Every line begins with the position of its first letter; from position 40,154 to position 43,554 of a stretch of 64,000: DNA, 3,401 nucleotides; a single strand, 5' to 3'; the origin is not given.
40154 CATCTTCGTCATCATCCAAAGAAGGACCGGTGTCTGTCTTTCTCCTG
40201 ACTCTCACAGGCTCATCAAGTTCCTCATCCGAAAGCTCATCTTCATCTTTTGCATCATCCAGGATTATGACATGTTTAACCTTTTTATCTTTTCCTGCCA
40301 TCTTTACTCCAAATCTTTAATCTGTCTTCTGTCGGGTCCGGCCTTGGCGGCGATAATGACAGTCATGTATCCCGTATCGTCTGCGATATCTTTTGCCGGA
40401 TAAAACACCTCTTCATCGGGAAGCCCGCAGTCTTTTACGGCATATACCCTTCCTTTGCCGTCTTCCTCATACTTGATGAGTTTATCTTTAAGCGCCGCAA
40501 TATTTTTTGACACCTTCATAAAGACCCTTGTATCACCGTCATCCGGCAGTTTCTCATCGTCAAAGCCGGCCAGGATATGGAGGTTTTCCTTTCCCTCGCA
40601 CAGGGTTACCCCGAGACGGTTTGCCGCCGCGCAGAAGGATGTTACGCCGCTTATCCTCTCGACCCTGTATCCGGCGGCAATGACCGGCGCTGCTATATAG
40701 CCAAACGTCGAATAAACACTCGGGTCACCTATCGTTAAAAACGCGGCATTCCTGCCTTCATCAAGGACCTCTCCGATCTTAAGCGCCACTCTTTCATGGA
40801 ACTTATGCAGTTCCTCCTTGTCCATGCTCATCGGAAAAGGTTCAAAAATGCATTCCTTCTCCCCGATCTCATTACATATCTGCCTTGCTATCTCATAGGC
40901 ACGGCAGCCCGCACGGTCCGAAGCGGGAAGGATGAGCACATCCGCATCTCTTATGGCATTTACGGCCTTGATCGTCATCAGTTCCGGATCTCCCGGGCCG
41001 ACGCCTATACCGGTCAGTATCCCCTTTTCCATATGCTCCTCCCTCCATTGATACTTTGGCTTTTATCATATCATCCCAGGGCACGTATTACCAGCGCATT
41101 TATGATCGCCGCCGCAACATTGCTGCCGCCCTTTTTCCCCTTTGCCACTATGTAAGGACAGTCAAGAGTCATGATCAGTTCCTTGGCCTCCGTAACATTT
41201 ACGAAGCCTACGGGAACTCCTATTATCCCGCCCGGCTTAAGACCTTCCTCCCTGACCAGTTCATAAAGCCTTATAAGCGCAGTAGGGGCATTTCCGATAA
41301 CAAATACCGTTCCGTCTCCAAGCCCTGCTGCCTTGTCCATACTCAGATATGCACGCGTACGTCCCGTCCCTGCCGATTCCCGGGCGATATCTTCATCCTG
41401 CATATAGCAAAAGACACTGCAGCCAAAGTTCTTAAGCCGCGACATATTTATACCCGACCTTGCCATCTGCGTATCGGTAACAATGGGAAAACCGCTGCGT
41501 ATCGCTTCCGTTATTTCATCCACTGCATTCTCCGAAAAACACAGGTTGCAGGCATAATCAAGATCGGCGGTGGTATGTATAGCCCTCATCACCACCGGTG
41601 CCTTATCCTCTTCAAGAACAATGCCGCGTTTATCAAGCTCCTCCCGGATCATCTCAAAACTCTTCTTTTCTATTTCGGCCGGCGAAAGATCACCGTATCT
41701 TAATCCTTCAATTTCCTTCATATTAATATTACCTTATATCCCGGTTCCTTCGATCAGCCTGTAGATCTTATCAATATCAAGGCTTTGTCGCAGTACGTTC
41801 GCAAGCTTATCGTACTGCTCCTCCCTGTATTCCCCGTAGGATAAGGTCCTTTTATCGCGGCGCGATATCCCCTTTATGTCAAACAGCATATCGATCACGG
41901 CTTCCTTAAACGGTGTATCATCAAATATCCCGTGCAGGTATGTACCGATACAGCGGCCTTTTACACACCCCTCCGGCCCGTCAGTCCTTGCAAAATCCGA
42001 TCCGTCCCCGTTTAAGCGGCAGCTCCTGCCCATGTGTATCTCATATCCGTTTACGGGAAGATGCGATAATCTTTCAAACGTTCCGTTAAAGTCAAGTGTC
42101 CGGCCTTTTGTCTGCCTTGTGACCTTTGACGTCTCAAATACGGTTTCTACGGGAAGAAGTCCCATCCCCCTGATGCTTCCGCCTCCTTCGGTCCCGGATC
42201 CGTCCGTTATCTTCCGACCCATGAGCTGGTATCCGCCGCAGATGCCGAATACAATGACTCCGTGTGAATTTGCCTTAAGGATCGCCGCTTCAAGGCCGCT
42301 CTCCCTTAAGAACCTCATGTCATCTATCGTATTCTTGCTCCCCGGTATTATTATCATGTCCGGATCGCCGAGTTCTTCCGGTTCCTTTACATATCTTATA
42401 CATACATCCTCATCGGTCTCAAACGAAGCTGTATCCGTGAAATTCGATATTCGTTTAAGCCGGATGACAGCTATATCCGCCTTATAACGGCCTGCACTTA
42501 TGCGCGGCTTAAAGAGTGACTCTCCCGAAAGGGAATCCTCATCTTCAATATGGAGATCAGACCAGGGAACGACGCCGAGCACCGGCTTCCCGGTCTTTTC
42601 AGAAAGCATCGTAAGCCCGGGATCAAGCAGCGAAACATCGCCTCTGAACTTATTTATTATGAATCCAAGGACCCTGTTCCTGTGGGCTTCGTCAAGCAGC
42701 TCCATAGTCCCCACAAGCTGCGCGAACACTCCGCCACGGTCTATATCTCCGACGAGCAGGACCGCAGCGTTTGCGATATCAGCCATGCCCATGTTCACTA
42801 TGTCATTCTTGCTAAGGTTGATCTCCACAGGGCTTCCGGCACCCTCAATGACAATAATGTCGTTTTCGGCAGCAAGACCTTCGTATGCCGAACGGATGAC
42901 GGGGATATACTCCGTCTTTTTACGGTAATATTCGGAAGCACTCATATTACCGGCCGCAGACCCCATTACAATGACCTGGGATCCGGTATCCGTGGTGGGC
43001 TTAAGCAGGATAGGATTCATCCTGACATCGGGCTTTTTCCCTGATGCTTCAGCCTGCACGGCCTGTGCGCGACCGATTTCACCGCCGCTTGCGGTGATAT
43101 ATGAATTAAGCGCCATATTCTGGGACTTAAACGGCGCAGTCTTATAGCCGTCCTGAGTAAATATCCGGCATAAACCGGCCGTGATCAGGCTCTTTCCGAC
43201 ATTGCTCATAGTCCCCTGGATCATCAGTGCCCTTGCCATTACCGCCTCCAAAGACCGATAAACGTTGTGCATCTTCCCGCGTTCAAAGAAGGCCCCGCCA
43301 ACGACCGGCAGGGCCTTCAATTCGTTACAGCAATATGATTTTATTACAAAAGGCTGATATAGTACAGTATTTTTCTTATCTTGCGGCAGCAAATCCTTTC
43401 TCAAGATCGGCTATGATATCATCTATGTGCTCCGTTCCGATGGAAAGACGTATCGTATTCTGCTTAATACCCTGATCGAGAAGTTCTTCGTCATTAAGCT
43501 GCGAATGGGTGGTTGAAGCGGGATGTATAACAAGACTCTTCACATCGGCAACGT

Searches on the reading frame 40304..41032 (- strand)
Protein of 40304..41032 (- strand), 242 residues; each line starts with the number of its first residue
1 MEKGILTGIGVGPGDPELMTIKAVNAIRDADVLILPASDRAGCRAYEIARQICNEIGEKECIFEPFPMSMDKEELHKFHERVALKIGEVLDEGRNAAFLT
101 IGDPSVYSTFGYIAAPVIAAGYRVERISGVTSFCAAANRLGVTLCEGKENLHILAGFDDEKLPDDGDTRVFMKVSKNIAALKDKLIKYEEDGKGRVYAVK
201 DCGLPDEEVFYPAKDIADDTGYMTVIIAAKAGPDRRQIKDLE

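Call 15: search_protein_families(library=ncbifam, proteins=[window:40304-41032:-])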
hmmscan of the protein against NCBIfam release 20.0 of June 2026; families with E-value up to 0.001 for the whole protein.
window:40304-41032:- (242 aa): 25 families
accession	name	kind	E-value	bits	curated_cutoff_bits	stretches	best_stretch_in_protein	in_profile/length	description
TIGR01467.1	cobI_cbiL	equivalog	3.2e-51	174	163.25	1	5-229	2-229/230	precorrin-2 C(20)-methyltransferase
NF004058.0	PRK05576.1-1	equivalog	1.9e-42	145.3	239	1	4-230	2-220/221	cobalt-factor II C(20)-methyltransferase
NF004059.0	PRK05576.1-2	equivalog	7.7e-30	104.3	274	1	7-230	5-230/236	cobalt-factor II C(20)-methyltransferase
NF004062.0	PRK05576.1-5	equivalog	2.3e-28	99.1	194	1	7-229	4-215/219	cobalt-factor II C(20)-methyltransferase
NF004614.0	PRK05948.1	equivalog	2.9e-28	98.9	251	1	3-229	5-235/242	precorrin-2 C(20)-methyltransferase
NF004647.0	PRK05990.1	equivalog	1.9e-27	96.3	271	1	2-190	4-201/245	precorrin-2 C(20)-methyltransferase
NF004061.0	PRK05576.1-4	equivalog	2.3e-22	79.7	265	1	4-227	3-228/237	cobalt-factor II C(20)-methyltransferase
NF004060.0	PRK05576.1-3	equivalog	3.6e-20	72.6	189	1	6-230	2-201/202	cobalt-factor II C(20)-methyltransferase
NF004063.0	PRK05576.1-6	equivalog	1.2e-18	67.3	235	1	6-187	3-174/235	cobalt-factor II C(20)-methyltransferase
TIGR02434.1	CobF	equivalog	9.2e-15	54.9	195.8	1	9-172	6-186/250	precorrin-6A synthase (deacetylating)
TIGR01469.1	cobA_cysG_Cterm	equivalog_domain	1.2e-13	51.4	185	2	9-35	6-32/238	uroporphyrinogen-III C-methyltransferase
NF004790.0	PRK06136.1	subfamily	2e-12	47.2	198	1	9-35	9-35/250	uroporphyrinogen-III C-methyltransferase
TIGR01465.1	cobM_cbiF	equivalog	5.4e-12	45.5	259.65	1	9-144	4-122/247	precorrin-4 C(11)-methyltransferase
NF004455.0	PRK05787.1-3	equivalog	4.3e-10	39.5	258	1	9-33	6-30/221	cobalt-precorrin-7 (C(5))-methyltransferase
NF004423.0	PRK05765.1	equivalog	8.8e-10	38.5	332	1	6-145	5-127/247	precorrin-3B C(17)-methyltransferase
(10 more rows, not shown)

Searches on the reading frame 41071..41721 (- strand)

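Call 15: search_protein_families(library=ncbifam, proteins=[window:41071-41721:-])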
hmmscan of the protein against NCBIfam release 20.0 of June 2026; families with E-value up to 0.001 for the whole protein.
window:41071-41721:- (216 aa): 7 families
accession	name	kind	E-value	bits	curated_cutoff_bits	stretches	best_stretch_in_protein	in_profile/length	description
NF006137.0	PRK08286.1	equivalog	6e-60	202.6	294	1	14-213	7-209/214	cobalt-precorrin-8 methylmutase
NF004057.0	PRK05575.1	equivalog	1.7e-56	191.2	311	1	13-211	6-201/207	precorrin-8X methylmutase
NF004620.0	PRK05954.1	equivalog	1.8e-50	171.4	264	1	17-214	8-199/205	precorrin-8X methylmutase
NF006136.0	PRK08285.1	equivalog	1.3e-46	159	276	1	15-211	10-205/209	precorrin-8X methylmutase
NF004901.0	PRK06264.1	equivalog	5.2e-45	154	261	1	16-212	12-205/212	cobalt-precorrin-8 methylmutase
NF004449.0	PRK05782.1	equivalog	4.1e-35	121.4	298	1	13-214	140-330/333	bifunctional sirohydrochlorin cobalt chelatase/precorrin-8X methylmutase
NF004619.0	PRK05953.1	equivalog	4.7e-31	107.9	278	1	20-211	9-194/208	precorrin-8X methylmutase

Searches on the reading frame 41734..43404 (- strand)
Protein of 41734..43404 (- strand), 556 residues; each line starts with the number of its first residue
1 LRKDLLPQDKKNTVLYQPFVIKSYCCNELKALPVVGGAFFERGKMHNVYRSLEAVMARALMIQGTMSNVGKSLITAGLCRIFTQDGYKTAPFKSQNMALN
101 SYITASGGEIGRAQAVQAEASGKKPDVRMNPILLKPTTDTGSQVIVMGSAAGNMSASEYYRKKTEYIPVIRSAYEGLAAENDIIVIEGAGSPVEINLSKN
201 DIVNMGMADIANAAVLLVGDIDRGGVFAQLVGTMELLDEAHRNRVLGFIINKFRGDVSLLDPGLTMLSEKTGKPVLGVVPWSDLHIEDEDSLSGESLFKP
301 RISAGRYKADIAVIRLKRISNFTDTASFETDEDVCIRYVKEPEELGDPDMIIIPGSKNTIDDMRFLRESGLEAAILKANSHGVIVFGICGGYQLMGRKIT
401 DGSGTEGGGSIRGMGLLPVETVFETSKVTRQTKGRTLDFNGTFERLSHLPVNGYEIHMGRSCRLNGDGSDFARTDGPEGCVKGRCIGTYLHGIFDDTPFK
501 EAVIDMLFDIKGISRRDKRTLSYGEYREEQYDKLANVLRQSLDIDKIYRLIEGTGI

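Call 15: search_protein_families(library=ncbifam, proteins=[window:41734-43404:-])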
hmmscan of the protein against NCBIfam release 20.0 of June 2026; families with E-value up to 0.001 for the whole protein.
window:41734-43404:- (556 aa): 13 families
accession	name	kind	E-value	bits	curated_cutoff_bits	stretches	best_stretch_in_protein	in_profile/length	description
NF001989.1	PRK00784.1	equivalog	5.1e-190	632.2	273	1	59-551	2-479/480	cobyric acid synthase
TIGR00313.1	cobQ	equivalog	1.5e-152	508.8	309.9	1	60-546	1-476/477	cobyric acid synthase CobQ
NF002204.1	PRK01077.1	equivalog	1.2e-11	44.2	254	1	365-493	295-419/420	cobyrinic acid a,c-diamide synthase CobB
NF004921.0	PRK06278.1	equivalog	1.8e-08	33.7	354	1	344-437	33-122/482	cobyrinic acid a,c-diamide synthase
TIGR00379.1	cobB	subfamily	3.6e-07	29.4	261.4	0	342-492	281-431/449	cobyrinic/hydrogenobyrinic acid a,c-diamide synthase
TIGR01855.1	IMP_synth_hisH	equivalog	4.5e-07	29.9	105.4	1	333-413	22-102/198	imidazole glycerol phosphate synthase subunit HisH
NF033195.1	F430_CfbB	exception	6e-06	25.3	560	0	343-465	285-404/451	Ni-sirohydrochlorin a,c-diamide synthase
NF010608.0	PRK14004.1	equivalog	3e-05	23.8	216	1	337-417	27-107/210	imidazole glycerol phosphate synthase subunit HisH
NF004167.0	PRK05632.1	equivalog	0.0002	20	418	0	56-256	1-178/708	phosphate acetyltransferase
NF010471.0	PRK13896.1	equivalog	0.00026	20.1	693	0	344-421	271-343/433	cobyrinic acid a,c-diamide synthase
NF052463.1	L2IsogltmlsynGatDStaph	equivalog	0.00038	20.3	450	1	345-494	48-190/237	lipid II isoglutaminyl synthase subunit GatD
TIGR03800.1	PLP_synth_Pdx2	equivalog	0.00043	20.2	105.55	1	332-402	21-90/184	pyridoxal 5'-phosphate synthase glutaminase subunit PdxT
TIGR00347.1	bioD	equivalog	0.00056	20.1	83.3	0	167-251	86-166/166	dethiobiotin synthase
